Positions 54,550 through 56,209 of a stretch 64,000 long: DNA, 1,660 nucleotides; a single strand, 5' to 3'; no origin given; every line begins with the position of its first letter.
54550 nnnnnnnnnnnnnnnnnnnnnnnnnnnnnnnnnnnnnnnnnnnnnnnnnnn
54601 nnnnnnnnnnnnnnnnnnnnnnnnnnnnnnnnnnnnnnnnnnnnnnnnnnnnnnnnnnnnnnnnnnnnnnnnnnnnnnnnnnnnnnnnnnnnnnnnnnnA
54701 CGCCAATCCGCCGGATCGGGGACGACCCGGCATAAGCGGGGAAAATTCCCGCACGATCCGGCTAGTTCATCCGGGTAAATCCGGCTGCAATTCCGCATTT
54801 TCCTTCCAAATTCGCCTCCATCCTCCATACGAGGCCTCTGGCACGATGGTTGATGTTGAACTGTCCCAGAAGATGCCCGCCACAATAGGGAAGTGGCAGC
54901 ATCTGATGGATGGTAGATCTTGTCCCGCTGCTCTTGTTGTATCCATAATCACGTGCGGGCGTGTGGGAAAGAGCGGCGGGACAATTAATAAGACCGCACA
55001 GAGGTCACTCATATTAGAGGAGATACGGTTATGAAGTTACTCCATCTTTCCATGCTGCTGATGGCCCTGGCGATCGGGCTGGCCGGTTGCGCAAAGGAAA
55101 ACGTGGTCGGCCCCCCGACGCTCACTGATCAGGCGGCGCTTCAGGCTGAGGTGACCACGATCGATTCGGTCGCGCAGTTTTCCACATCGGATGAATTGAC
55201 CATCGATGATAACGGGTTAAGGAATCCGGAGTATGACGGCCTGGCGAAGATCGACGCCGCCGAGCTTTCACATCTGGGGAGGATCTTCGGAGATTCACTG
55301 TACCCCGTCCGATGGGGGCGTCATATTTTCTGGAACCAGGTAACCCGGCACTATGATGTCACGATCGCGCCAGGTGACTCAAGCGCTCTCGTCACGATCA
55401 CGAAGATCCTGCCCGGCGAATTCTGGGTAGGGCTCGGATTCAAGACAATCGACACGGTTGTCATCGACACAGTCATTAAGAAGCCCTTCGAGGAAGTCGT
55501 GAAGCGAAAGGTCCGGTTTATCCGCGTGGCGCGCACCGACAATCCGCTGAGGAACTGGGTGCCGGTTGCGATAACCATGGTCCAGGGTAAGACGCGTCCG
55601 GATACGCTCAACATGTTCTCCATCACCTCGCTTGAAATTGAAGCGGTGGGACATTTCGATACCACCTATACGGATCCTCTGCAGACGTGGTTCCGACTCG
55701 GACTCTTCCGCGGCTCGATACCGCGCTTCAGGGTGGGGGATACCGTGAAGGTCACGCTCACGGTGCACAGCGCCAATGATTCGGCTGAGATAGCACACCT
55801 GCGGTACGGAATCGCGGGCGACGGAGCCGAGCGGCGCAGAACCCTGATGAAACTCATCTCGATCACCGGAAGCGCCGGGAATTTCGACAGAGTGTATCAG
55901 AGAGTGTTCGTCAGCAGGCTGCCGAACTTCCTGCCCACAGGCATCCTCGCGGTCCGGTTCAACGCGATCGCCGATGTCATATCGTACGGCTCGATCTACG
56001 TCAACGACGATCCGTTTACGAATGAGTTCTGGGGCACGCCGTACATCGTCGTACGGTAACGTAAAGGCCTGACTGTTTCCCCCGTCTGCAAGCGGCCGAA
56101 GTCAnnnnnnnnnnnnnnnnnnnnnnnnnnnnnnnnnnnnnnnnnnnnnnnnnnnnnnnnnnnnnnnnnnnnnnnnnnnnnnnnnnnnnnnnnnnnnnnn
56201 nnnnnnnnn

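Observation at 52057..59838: CHASE2–sigma54-activator one-component sensor next to a candidate sigma54 promoter driving a lipoprotein / OMP-transglutaminase operon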

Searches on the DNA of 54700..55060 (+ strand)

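Call 74: search_rna_families(source=window, start=54700, end=55060, threshold=evalue, max_evalue=10)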
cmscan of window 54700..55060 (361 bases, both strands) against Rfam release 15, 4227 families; matches with E-value up to 10: 7.
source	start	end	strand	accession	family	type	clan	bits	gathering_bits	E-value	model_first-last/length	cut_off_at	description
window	54918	54986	+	RF03658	mir-2300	Gene; miRNA;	-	18.7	90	0.3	1-74/74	no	mir-2300 microRNA precursor family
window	54918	54986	+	RF00857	mir-233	Gene; miRNA;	-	17.1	67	1.2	1-78/78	no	mir-233 microRNA precursor family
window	54918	54986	+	RF04096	mir-4433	Gene; miRNA;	-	14.5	77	5.1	1-83/83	no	mir-4433 microRNA precursor family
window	54913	54992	+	RF04160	MIR868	Gene; miRNA;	-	13.5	200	4.7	1-194/194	no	MIR868 microRNA precursor family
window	54707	54790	-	RF00014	DsrA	Gene; sRNA;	-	13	60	6.9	1-85/85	no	DsrA RNA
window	54717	54750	+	RF02975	DUF3800-XI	Gene; sRNA;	-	12.5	37.8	2.3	1-48/48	no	DUF3800-XI RNA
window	54705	54731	+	RF01071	OLE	Gene;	-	8.7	50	3.5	516-542/616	no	Ornate Large Extremophilic RNA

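Call 77: build_rna_model(alignment_id=A9)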
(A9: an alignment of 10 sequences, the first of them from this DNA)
Model R1 built from alignment A9 (10 sequences, 79 columns); structure: RNAalifold consensus.
model positions 75; base pairs 12; branch points 0; effective number of sequences 6.39; information 0.753 bits per position. Calibrated on 0.2 Mb of random sequence (short: E-values are rough).
structure used (alignment columns):
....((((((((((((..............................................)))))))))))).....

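Call 78: search_with_rna_model(model_id=R1, sources=[window, L002, L004, L005, L006, L007, L008, L009, L010, L011, L012, L013, L014, L015, L016, L017, L018, L019, L020, L021, L022, L023, L024, L025, L026, L027, L028, L029, L030, L031, L032, L033, L034, L035, L036, L037, L038, L039, L040, L041, L042, L043, L044, L045, L046, L047, L048, L049, L050, L051, L052, L053, L054, L055, L056, L057, L058, L059, L060, L061, L062, L063, L064, L065, L066, L067, L068, L069, L070, L071, L072, L073, L074, L075, L076, L077, L078, L079, L080, L081, L082, L083, L084, L085, L086, L087, L088], max_evalue=1, make_alignment=true)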
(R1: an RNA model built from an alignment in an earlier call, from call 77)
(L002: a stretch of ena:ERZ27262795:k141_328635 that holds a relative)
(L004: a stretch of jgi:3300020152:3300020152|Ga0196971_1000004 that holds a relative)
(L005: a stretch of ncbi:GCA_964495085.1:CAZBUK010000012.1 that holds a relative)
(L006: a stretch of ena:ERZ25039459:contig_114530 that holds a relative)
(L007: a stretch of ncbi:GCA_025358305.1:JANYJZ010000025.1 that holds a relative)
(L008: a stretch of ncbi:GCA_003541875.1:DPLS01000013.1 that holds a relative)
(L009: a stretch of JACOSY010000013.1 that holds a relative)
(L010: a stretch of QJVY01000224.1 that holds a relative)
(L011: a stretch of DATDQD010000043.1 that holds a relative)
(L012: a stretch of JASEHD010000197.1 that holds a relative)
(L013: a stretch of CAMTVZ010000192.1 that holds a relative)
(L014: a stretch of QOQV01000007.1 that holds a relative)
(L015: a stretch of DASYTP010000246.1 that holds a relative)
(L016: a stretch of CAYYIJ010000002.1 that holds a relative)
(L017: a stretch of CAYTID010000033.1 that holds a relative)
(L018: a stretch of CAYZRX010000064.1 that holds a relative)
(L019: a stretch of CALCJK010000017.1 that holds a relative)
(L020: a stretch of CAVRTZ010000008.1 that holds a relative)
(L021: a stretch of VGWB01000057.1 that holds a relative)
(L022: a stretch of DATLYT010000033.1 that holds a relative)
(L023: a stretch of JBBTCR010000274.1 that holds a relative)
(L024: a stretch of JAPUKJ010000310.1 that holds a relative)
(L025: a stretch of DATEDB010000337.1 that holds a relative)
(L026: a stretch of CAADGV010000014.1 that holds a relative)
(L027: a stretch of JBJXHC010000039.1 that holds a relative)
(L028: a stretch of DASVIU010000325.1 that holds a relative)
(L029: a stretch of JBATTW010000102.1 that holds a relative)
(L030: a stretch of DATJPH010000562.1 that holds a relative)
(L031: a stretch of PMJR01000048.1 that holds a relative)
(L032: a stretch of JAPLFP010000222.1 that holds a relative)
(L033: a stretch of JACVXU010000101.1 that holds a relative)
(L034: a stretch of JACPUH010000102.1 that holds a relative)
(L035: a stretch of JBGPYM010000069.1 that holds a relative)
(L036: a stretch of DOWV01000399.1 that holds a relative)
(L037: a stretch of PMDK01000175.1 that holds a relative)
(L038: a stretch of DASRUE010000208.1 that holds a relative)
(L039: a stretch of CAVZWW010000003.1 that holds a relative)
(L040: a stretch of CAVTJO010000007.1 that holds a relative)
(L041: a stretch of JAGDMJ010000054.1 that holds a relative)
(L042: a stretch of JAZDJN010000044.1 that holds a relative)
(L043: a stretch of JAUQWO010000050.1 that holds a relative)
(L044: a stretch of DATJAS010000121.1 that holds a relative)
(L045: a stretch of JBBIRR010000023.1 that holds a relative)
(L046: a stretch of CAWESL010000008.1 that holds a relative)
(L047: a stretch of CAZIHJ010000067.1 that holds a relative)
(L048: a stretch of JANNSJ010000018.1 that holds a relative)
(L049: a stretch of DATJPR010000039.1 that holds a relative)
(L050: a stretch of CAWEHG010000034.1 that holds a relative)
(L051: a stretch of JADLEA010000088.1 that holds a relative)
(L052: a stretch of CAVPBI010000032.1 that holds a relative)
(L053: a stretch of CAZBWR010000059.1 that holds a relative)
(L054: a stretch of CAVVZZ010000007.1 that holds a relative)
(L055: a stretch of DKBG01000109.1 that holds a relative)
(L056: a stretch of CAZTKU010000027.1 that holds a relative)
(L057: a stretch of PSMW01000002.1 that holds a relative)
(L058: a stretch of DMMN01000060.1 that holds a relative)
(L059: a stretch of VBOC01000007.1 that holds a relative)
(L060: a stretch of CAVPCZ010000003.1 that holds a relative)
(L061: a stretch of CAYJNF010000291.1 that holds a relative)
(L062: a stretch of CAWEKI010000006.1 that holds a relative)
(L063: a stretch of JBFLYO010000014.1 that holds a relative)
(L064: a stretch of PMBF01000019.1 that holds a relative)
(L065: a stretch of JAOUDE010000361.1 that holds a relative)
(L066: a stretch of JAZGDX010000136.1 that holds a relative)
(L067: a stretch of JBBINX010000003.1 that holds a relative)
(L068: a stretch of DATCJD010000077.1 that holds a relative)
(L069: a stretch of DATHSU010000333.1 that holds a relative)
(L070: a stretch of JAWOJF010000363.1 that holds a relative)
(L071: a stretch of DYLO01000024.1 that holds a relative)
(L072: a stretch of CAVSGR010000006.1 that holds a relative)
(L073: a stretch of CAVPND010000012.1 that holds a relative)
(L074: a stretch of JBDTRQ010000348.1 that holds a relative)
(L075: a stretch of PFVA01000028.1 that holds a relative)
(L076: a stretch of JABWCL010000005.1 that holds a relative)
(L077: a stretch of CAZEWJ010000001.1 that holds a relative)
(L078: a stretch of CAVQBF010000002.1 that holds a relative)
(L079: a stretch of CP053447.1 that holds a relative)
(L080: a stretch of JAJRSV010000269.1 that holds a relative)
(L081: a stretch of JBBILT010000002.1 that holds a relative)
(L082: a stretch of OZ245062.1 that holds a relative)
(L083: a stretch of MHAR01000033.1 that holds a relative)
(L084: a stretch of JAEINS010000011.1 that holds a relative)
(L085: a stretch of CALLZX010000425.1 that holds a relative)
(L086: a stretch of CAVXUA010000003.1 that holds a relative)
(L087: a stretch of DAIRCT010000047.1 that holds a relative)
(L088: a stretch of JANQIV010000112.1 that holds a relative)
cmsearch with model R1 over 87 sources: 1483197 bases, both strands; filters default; matches with E-value up to 1: 19.
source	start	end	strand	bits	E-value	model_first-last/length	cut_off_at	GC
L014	7155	7230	+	74.5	4e-19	1-75/75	no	0.43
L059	6313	6387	+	74.4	4.3e-19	1-75/75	no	0.52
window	54916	54989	+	74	5.8e-19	1-75/75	no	0.53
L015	7195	7266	+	73.8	6.9e-19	1-75/75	no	0.61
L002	12912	12983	+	73.7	7.2e-19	1-75/75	no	0.54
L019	7853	7928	+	71.7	3e-18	1-75/75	no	0.43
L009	7742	7818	+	64.4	5.1e-16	1-75/75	no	0.53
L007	6795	6865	+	62.5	1.9e-15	1-75/75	no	0.62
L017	6636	6711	+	61.8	3.2e-15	1-75/75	no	0.43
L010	4435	4507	+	58.9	2.4e-14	1-75/75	no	0.68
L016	8915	8994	+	51.6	4.2e-12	1-75/75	no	0.43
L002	12911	12982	-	19.5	0.026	1-75/75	no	0.54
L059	6312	6386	-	18.7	0.046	1-75/75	no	0.53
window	54915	54988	-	17.5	0.1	1-75/75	no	0.53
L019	7852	7927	-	16.8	0.18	1-75/75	no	0.42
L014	7154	7229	-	16.3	0.25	1-75/75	no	0.42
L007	6794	6864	-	14.9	0.66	1-75/75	no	0.62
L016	8914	8993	-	14.6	0.8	1-75/75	no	0.43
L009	7741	7817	-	14.5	0.91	1-75/75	no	0.53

Alignment A10: 19 matches aligned to the model, 122 columns, each read 5' to 3' on its own strand. Consensus structure (alignment columns), stored with it:
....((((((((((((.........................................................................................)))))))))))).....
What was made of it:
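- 54916..54989 (+): Conserved hairpin in the 5' leader, with a 12-bp stem and a loop of about 46 nt. It occurs only in a subset of lineages. The covariance model finds it in 11 loci, only in this leader and only on the + strand (call 78).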

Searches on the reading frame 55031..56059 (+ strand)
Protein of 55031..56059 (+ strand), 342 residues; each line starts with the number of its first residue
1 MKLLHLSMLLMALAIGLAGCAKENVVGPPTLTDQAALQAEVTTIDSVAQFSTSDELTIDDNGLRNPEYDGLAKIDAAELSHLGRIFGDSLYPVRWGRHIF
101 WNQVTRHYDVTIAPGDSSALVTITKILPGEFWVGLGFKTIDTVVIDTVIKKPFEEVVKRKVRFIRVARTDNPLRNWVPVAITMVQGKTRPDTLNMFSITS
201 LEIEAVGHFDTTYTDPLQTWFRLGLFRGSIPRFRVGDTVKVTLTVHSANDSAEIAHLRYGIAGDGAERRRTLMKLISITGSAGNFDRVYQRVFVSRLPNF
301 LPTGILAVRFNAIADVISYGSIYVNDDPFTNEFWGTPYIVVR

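Call 3: search_protein_families(library=pfam, proteins=[window:55031-56059:+], max_evalue=0.01)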
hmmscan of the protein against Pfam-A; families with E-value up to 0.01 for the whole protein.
window:55031-56059:+ (342 aa): 0 families

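Call 4: search_protein_families(library=ncbifam, proteins=[window:55031-56059:+], max_evalue=0.01)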
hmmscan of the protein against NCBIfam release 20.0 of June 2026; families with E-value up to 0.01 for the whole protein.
window:55031-56059:+ (342 aa): 0 families

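Call 35: search_protein_families(library=pfam, proteins=[window:55031-56059:+], max_evalue=10)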
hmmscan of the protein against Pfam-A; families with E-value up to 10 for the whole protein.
window:55031-56059:+ (342 aa): 0 families

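Call 48: search_protein_representatives(protein=window:55031-56059:+)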
Query: 342 residues. Proteins with E-value up to 0.001 (for the whole library): 191; up to 1e-10: 87; up to 1e-30: 23. The best 150 are listed.
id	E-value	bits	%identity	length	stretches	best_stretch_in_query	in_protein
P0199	4.8e-165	564.9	72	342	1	4-342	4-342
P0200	1.6e-111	388.9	58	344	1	8-341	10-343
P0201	1.3e-96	339.9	58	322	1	9-342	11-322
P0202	4.4e-78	279.0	55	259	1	87-341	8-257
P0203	1.9e-73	263.8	46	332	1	4-341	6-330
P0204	1.2e-70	254.6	52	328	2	87-342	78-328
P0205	1.1e-69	251.4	45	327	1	9-341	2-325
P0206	4.2e-69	249.5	48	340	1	6-341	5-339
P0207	5.0e-67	242.7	67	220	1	6-165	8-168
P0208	2.1e-59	217.6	41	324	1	2-341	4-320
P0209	2.2e-56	207.7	53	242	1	6-233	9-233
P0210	1.4e-54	201.8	39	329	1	5-340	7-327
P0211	3.6e-53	197.1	41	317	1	43-342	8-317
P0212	5.8e-50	186.6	42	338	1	10-341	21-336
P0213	9.6e-49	182.6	57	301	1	55-215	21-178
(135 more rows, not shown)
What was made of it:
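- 55031..56059 (+): g1: lipoprotein of 342 aa (lipobox LAGC) from a lineage-specific family. There are 191 representative clusters, nearly all 300-340 aa (call 48).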

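Call 69: search_solved_structures(query=A8, max_evalue=5, show_alignments=1)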
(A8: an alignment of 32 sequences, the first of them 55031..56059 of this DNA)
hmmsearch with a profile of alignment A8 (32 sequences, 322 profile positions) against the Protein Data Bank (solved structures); distinct sequences matched with E-value up to 5: 8.
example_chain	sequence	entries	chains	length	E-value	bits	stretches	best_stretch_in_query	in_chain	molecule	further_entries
2rdm_A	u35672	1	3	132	0.081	15.5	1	47-140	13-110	Response regulator receiver protein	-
9tz5_c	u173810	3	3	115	0.25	13.9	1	205-236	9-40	Large ribosomal subunit protein bL19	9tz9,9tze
6q9a_P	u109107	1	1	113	0.36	13.4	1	208-276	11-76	50S ribosomal protein L19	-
8b2m_A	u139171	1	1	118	0.36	13.4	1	1-52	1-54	Tannerella forsythia Potempin A (PotA)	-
9dyg_P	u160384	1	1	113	0.36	13.3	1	208-276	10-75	Large ribosomal subunit protein bL19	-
23wi_P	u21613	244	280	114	0.36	13.3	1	208-276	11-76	50S ribosomal protein L19 | 50S ribosomal protein bL19 | Large ribosomal subunit protein bL19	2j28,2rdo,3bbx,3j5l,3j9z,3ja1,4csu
10qm_X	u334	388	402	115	0.37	13.3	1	208-276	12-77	Large ribosomal subunit protein bL19 | 50S ribosomal protein L19 | 50S ribosomal protein L17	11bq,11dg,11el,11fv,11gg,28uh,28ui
8crx_o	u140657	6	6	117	1.1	11.8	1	210-231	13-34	50S ribosomal protein L19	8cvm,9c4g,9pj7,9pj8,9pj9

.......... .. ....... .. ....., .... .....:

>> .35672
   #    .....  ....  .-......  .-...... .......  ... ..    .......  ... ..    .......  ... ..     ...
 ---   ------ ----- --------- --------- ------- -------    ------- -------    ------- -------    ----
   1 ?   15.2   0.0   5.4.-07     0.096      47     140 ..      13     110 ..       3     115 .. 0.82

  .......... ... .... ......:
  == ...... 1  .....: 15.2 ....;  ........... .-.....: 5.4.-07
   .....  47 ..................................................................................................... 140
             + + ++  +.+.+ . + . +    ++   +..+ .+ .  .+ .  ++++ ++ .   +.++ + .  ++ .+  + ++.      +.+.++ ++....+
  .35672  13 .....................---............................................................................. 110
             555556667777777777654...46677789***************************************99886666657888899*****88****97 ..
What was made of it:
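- Tried and rejected: A 32-sequence g1 profile against PDB gave only noise (call 69).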
